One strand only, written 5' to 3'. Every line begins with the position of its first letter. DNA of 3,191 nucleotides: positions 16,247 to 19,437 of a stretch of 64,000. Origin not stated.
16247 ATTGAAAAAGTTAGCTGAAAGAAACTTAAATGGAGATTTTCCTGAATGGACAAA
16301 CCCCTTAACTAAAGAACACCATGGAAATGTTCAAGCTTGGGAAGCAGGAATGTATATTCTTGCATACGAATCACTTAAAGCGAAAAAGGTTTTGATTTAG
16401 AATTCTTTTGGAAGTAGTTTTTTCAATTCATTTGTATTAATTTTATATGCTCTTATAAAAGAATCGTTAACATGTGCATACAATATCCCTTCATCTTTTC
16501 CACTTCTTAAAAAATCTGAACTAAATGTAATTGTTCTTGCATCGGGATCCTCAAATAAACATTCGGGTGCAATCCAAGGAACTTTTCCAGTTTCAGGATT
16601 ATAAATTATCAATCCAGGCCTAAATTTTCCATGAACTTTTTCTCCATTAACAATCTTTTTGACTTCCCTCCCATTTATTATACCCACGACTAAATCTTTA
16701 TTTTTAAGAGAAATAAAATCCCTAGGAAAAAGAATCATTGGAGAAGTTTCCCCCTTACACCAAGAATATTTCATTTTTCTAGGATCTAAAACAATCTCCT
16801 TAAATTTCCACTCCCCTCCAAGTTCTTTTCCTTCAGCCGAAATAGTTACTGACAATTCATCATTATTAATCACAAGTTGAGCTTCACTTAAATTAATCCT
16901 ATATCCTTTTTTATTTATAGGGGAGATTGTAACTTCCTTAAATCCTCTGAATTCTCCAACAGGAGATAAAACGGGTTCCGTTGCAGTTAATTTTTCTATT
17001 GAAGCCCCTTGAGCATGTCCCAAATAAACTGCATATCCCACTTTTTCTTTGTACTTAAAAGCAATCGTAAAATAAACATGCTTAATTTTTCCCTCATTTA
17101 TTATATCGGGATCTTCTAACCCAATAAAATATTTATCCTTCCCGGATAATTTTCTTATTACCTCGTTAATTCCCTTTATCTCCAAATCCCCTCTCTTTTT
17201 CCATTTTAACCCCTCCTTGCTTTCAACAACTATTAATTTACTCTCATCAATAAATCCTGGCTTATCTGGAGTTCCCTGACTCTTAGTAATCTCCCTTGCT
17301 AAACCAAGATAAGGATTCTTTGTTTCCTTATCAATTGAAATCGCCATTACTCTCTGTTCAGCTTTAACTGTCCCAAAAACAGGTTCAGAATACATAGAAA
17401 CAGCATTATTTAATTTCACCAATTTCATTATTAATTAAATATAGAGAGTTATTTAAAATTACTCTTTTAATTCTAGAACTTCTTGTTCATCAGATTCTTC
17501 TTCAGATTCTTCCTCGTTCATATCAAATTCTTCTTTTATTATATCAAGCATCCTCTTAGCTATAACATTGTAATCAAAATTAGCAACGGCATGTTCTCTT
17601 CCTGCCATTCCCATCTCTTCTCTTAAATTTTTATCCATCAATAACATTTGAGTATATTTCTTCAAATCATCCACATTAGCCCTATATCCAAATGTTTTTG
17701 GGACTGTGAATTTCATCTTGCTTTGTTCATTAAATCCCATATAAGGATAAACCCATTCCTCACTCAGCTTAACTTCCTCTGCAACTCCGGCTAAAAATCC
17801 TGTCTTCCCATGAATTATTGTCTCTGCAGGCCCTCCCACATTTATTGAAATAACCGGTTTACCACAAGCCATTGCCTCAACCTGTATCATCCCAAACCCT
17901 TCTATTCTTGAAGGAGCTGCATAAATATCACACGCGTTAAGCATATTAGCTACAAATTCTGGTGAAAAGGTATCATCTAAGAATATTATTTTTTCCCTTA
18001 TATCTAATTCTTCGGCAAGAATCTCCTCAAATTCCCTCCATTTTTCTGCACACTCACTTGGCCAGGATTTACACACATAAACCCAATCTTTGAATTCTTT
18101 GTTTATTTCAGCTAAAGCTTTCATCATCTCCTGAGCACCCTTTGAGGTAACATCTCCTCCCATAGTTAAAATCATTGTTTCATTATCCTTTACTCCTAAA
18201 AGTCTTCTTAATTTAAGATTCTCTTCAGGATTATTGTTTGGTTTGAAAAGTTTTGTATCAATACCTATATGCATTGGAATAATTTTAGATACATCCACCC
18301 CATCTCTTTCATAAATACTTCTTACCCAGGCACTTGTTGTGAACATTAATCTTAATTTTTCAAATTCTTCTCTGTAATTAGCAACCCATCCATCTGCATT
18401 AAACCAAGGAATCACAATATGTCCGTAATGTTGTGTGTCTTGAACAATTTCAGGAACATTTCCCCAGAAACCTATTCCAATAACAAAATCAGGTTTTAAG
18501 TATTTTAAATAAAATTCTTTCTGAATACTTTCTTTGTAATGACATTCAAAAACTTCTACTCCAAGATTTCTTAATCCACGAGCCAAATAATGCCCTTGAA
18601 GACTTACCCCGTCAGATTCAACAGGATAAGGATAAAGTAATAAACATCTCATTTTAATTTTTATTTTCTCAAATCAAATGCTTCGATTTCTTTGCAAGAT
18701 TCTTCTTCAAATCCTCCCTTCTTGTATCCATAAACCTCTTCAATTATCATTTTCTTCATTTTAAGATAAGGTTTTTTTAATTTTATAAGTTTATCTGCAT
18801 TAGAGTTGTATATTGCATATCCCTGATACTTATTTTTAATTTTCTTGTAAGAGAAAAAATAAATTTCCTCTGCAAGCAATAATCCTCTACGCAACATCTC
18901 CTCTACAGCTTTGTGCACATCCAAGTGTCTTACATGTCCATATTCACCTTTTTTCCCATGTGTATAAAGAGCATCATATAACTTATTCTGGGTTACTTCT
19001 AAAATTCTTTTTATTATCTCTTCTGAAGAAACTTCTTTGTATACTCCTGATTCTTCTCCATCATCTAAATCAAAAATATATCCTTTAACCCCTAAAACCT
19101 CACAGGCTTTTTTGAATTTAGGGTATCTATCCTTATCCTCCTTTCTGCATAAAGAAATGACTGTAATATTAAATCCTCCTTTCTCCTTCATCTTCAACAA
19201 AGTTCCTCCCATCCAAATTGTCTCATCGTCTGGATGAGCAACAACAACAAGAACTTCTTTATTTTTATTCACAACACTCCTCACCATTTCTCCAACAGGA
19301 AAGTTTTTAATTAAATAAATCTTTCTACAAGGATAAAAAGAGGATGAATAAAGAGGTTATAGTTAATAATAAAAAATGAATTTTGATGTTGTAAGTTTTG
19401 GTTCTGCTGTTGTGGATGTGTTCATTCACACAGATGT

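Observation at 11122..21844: Metabolic island that seems to link N-glycan/amino-sugar salvage to lower glycolysis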

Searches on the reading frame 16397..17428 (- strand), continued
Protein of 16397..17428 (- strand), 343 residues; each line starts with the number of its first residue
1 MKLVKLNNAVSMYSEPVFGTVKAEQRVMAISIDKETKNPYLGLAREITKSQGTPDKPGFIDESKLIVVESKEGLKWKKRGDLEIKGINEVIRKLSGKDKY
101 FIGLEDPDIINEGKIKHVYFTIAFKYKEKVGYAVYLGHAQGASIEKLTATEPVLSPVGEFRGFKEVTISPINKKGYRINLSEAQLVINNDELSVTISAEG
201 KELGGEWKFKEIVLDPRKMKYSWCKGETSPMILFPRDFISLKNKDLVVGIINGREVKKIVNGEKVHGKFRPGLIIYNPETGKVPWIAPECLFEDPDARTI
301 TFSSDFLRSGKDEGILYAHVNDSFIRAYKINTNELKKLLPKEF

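Call 61: search_protein_families(library=pfam, proteins=[L009:12260-13354:-, L013:11031-12176:-, L027:11537-12667:-, L021:7976-8803:+, L008:11030-13297:+, L033:11161-13365:+, L020:5826-7931:-, L013:14274-15095:+, L013:13398-14153:-, L014:5871-6869:-], max_evalue=0.001)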
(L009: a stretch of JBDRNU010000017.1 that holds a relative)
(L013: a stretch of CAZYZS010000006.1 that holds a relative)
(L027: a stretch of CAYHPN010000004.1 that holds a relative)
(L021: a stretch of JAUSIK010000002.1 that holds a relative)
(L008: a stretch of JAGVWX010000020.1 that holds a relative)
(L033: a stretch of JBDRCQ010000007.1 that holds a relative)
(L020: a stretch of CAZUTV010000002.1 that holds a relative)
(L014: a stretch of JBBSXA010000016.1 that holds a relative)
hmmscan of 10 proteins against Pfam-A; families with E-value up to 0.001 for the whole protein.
L009:12260-13354:- (364 aa): 5 families
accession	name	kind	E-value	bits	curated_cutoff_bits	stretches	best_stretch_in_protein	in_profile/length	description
PF07690.21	MFS_1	-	6.7e-41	140.8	33.4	1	18-351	3-346/347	Major Facilitator Superfamily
PF00083.30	Sugar_tr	-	3.9e-13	49.5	22.3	2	242-355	41-158/452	Sugar (and other) transporter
PF12832.13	MFS_1_like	-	1.9e-09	37.5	25.2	2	22-168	220-371/373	MFS_1 like family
PF05977.19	MFS_3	-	3.5e-05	22.9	27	1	82-307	89-315/524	Transmembrane secretion effector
PF13347.12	MFS_2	-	5.2e-05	22.4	27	0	199-332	212-347/427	MFS/sugar transport protein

L013:11031-12176:- (381 aa): 1 family
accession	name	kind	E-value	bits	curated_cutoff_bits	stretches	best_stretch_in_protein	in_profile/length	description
PF07690.21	MFS_1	-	6.5e-22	78.4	33.4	2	14-189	3-178/347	Major Facilitator Superfamily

L027:11537-12667:- (376 aa): 1 family
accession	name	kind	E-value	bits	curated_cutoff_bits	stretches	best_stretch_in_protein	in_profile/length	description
PF07690.21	MFS_1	-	1.9e-18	66.9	33.4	1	11-319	2-326/347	Major Facilitator Superfamily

L021:7976-8803:+ (275 aa): 1 family
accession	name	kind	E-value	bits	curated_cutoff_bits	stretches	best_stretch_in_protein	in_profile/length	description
PF00480.26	ROK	-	2.6e-41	142.5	22.9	1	6-274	2-292/294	ROK family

L008:11030-13297:+ (755 aa): 5 families
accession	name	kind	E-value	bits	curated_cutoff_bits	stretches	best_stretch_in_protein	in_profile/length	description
PF00534.26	Glycos_transf_1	-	3.5e-24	85.7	26.4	1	207-384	3-170/172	Glycosyl transferases group 1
PF13692.12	Glyco_trans_1_4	-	1.2e-19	71.4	27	1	219-372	2-142/142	Glycosyl transferases group 1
PF13439.12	Glyco_transf_4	-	3e-08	34.3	28.5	1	130-200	85-168/170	Glycosyltransferase Family 4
PF06662.19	C5-epim_C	-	0.00011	22.2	23.3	0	616-662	36-83/188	D-glucuronyl C5-epimerase C-terminus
PF07944.18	Beta-AFase-like_GH127_cat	-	0.00022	20.8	24.9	1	561-697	130-249/376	Beta-L-arabinofuranosidase, GH127 catalytic domain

L033:11161-13365:+ (734 aa): 4 families
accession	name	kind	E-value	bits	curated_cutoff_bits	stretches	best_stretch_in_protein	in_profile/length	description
PF00534.26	Glycos_transf_1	-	2.7e-23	82.8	26.4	1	184-363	2-170/172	Glycosyl transferases group 1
PF13692.12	Glyco_trans_1_4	-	7.8e-17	62.3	27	1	198-351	2-142/142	Glycosyl transferases group 1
PF13439.12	Glyco_transf_4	-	3e-07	31.1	28.5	1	110-178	87-168/170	Glycosyltransferase Family 4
PF07470.19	Glyco_hydro_88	-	0.00027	20.5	26.6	1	562-691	4-112/352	Glycosyl Hydrolase Family 88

L020:5826-7931:- (701 aa): 0 families

L013:14274-15095:+ (273 aa): 0 families

L013:13398-14153:- (251 aa): 1 family
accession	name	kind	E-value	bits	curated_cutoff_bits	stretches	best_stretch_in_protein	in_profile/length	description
PF01978.25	TrmB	-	4e-17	62.3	25.6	1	6-74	1-68/68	Sugar-specific transcriptional regulator TrmB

L014:5871-6869:- (332 aa): 5 families
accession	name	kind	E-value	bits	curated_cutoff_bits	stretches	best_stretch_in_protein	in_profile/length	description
PF02826.25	2-Hacid_dh_C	-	9e-58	195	25.1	1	106-301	1-178/178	D-isomer specific 2-hydroxyacid dehydrogenase, NAD binding domain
PF00389.36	2-Hacid_dh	-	3.4e-32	111.4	24.6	1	12-331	11-133/134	D-isomer specific 2-hydroxyacid dehydrogenase, catalytic domain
PF01262.27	AlaDh_PNT_C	-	3e-05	24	23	1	144-230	32-129/214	Alanine dehydrogenase/PNT, C-terminal domain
PF07991.19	KARI_N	-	8.5e-05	22.6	20.6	0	138-226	2-91/165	Acetohydroxy acid isomeroreductase, NADPH-binding domain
PF03446.21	NAD_binding_2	-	0.00031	21.2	21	0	143-248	2-111/161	NAD binding domain of 6-phosphogluconate dehydrogenase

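Call 70: search_protein_representatives(alignment_id=A1)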
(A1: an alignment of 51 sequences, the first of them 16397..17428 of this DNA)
Query: 51 sequences, 343 profile positions. Proteins with E-value up to 0.001 (for the whole library): 113; up to 1e-10: 88; up to 1e-30: 54. The best 113 are listed.
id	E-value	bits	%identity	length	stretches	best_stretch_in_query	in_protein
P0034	7.5e-160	547.9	-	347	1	1-342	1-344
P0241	1.3e-141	487.9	-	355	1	1-340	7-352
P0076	2.5e-133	460.7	-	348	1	1-342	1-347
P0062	3.0e-131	453.8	-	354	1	4-342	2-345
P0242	7.7e-130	449.2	-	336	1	3-342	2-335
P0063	1.5e-126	438.4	-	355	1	1-340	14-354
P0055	1.9e-121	421.6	-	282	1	1-283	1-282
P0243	2.5e-116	404.8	-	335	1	4-340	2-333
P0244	2.9e-107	375.0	-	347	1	1-340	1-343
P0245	7.8e-107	373.6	-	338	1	2-341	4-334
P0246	4.3e-94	331.7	-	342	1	1-342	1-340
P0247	1.3e-92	326.8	-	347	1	2-340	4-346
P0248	9.0e-92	324.0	-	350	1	5-341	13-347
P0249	3.0e-90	319.0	-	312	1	28-340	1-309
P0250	9.9e-90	317.3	-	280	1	2-265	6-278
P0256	1.1e-80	287.6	-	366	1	10-342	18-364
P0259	6.9e-76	271.8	-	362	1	3-339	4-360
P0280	2.4e-37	145.1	-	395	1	17-341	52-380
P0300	1.9e-24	102.7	-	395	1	26-341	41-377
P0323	2.9e-12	62.6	-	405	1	98-326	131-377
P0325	2.6e-10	56.2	-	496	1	101-338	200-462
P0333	6.0e-08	48.4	-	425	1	220-340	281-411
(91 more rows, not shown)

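Call 71: search_protein_families(library=pfam, proteins=[P0323, P0325, P0333, P0280, P0300, P0256, P0259], max_evalue=0.01)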
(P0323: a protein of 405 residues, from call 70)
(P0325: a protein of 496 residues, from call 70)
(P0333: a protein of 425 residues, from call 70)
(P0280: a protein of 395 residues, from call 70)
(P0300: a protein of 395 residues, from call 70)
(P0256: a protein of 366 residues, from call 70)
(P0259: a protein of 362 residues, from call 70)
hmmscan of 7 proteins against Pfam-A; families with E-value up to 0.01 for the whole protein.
P0323 (405 aa): 0 families

P0325 (496 aa): 0 families

P0333 (425 aa): 0 families

P0280 (395 aa): 0 families

P0300 (395 aa): 0 families

P0256 (366 aa): 0 families

P0259 (362 aa): 0 families

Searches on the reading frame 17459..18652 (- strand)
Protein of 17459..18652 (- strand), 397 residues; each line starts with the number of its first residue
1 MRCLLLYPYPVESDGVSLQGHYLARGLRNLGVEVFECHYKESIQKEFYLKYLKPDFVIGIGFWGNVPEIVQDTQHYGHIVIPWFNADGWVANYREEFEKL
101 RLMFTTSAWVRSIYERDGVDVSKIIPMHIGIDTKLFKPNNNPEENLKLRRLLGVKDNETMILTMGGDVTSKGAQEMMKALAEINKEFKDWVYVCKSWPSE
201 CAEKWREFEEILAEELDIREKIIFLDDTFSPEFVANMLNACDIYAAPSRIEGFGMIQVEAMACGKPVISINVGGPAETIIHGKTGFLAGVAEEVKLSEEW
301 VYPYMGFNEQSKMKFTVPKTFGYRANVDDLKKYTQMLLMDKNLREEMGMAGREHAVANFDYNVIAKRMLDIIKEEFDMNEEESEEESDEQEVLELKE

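Call 3: search_protein_families(library=pfam, proteins=[window:17459-18652:-], max_evalue=0.01)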
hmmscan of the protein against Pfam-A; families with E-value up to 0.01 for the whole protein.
window:17459-18652:- (397 aa): 4 families
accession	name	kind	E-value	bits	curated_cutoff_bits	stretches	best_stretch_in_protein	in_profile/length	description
PF00534.26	Glycos_transf_1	-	1.9e-27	96.3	26.4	1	150-290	7-142/172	Glycosyl transferases group 1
PF13692.12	Glyco_trans_1_4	-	2.5e-21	76.9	27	1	161-292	4-128/142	Glycosyl transferases group 1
PF20706.3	GT4-conflict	-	1e-08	35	26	1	137-279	187-320/385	Family 4 Glycosyltransferase in conflict systems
PF13524.12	Glyco_trans_1_2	-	0.0008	19.8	25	0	259-370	69-144/144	Glycosyl transferase-like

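Call 4: search_protein_families(library=ncbifam, proteins=[window:17459-18652:-], max_evalue=0.01)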
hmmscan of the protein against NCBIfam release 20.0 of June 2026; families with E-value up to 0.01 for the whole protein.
window:17459-18652:- (397 aa): 39 families (the best 25 are shown)
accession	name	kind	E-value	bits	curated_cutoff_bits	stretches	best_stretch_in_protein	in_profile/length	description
TIGR02149.1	glgA_Coryne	subfamily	2.2e-31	109.4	302.4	1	118-373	165-388/391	glycogen synthase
TIGR03449.1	mycothiol_MshA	equivalog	4.5e-22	78.5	462.5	1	101-288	167-351/406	D-inositol-3-phosphate glycosyltransferase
TIGR03999.1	thiol_BshA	equivalog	9.1e-20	70.9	273.7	1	127-298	172-330/375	N-acetyl-alpha-D-glucosaminyl L-malate synthase BshA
TIGR03088.1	stp2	hypoth_equivalog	2.5e-16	59.7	409.05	1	118-299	156-331/374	TIGR03088 family PEP-CTERM/XrtA system glycosyltransferase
NF041876.1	EPS_EpsE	equivalog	6.8e-15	55.2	400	1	128-296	192-351/389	exopolysaccharide biosynthesis GT4 family glycosyltransferase EpsE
NF047684.1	TeichurnBiosyTuaC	equivalog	4.5e-14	52.2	550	1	125-277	188-326/391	teichuronic acid biosynthesis protein TuaC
NF053787.1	GlcN_PG_synth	equivalog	4.5e-14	52.1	480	1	119-299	161-319/361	N-acetylglucosaminyl phosphatidylglycerol synthase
NF012028.0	PRK15484.1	subfamily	2.6e-13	49.8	618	1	103-286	143-323/380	lipopolysaccharide N-acetylglucosaminyltransferase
NF038295.1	EPS_HpsP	equivalog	9.9e-12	44.5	550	1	107-285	162-332/388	hormogonium polysaccharide biosynthesis glycosyltransferase HpsP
NF038298.1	EPS_HpsO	equivalog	1.4e-11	43.8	575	1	121-278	169-326/388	hormogonium polysaccharide biosynthesis glycosyltransferase HpsO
TIGR04047.1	MSMEG_0565_glyc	hypoth_equivalog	2.5e-10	40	259.85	1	106-272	146-308/373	MSMEG_0565 family glycosyltransferase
TIGR02095.1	glgA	subfamily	1e-09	37.6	328.45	1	143-286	277-414/477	glycogen/starch synthase, ADP-glucose type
NF038229.1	Glyco4_Geo_Pelo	equivalog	2.5e-08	33.3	400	1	212-292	210-289/338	GPMC system family 4 glycosyltransferase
TIGR04063.1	stp3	hypoth_equivalog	3.2e-08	32.9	442.05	1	118-295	176-349/397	TIGR04063 family PEP-CTERM/XrtA system glycosyltransferase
NF050063.1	ProtGlycPglJ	equivalog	9.3e-08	31.6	500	1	155-299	191-325/363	N-acetylgalactosamine-N,N'-diacetylbacillosaminyl-diphospho-undecaprenol 4-alpha-N-acetylgalactosaminyltransferase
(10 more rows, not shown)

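Call 73: search_solved_structures(query=window:17459-18652:-, max_evalue=0.000001)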
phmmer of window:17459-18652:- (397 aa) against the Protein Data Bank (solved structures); distinct sequences matched with E-value up to 0.000001: 23.
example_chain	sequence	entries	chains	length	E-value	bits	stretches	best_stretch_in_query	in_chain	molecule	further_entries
3c4q_A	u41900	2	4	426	6.3e-16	61.5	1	116-288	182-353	Predicted glycosyltransferases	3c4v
3c48_A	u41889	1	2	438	6.8e-16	61.4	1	116-288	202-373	Predicted glycosyltransferases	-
6tvp_A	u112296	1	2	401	5.3e-13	51.9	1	117-288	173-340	Alpha-maltose-1-phosphate synthase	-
6kih_A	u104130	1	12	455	7.4e-13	51.4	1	131-288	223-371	Tll1590 protein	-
3okc_A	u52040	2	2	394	2.4e-12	49.7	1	129-298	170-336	GDP-mannose-dependent alpha-(1-6)-phosphatidylinositol monomannoside mannosyltransferase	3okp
3oka_A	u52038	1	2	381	2.6e-12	49.6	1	129-298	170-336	GDP-mannose-dependent alpha-(1-6)-phosphatidylinositol monomannoside mannosyltransferase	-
2jjm_A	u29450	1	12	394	5.7e-12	48.5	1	146-299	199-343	GLYCOSYL TRANSFERASE, GROUP 1 FAMILY PROTEIN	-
3mbo_A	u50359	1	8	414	6.4e-12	48.3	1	146-299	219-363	Glycosyltransferase, group 1 family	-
4xso_B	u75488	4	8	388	1.7e-10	43.6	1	119-296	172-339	Alr3699 protein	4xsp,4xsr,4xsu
2f9f_A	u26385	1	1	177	1.4e-09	40.6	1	220-289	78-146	first mannosyl transferase (wbaZ-1)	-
5i45_A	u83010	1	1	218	2.1e-09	40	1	130-291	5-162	Glycosyl transferases group 1 family protein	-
2iv7_A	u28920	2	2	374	2.3e-08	36.6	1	120-287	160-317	LIPOPOLYSACCHARIDE CORE BIOSYNTHESIS PROTEIN RFAG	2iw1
7mi0_A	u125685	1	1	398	4.9e-08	35.5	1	107-288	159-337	Glycosyltransferase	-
9v0l_A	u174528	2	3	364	6.6e-08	35.1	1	242-292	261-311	tetrahydrobiopterin glucosyltransferases | tetrahydrobiopterin glucosyltransferase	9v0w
6d9t_A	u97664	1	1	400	1.6e-07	33.9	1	211-342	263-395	Glycosyl transferase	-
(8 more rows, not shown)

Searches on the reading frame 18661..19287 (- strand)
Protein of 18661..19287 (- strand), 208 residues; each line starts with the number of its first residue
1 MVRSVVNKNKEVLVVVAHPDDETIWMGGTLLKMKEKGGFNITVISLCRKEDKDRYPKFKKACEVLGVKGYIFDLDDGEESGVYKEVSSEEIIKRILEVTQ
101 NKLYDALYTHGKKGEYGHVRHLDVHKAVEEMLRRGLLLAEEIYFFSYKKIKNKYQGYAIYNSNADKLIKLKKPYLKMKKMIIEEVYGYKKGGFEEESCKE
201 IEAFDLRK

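Call 3: search_protein_families(library=pfam, proteins=[window:18661-19287:-], max_evalue=0.01)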
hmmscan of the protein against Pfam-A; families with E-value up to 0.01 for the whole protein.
window:18661-19287:- (208 aa): 1 family
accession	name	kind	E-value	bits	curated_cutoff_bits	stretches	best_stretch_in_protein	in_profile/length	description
PF02585.22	PIG-L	-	1.1e-13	52.2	28.2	1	13-131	1-128/129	GlcNAc-PI de-N-acetylase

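Call 4: search_protein_families(library=ncbifam, proteins=[window:18661-19287:-], max_evalue=0.01)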
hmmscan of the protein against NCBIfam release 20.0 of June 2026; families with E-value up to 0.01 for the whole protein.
window:18661-19287:- (208 aa): 4 families
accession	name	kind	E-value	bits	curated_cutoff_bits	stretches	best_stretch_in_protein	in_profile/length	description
TIGR03445.1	mycothiol_MshB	equivalog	1.6e-06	28.2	224.35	1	13-45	1-32/284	N-acetyl-1-D-myo-inositol-2-amino-2-deoxy-alpha-D-glucopyranoside deacetylase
TIGR04001.1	thiol_BshB1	equivalog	1.2e-05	25.1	182.5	1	11-94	3-90/226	bacillithiol biosynthesis deacetylase BshB1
NF002557.0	PRK02122.1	subfamily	0.00023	19.4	384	1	8-37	369-398/653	glucosamine-6-phosphate deaminase-like protein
TIGR04000.1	thiol_BshB2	equivalog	0.00065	19.4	195.25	1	11-44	2-34/217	bacillithiol biosynthesis deacetylase BshB2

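Call 72: search_solved_structures(query=window:18661-19287:-, max_evalue=0.01, show_alignments=1)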
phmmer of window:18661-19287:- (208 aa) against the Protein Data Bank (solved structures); distinct sequences matched with E-value up to 0.01: 0.
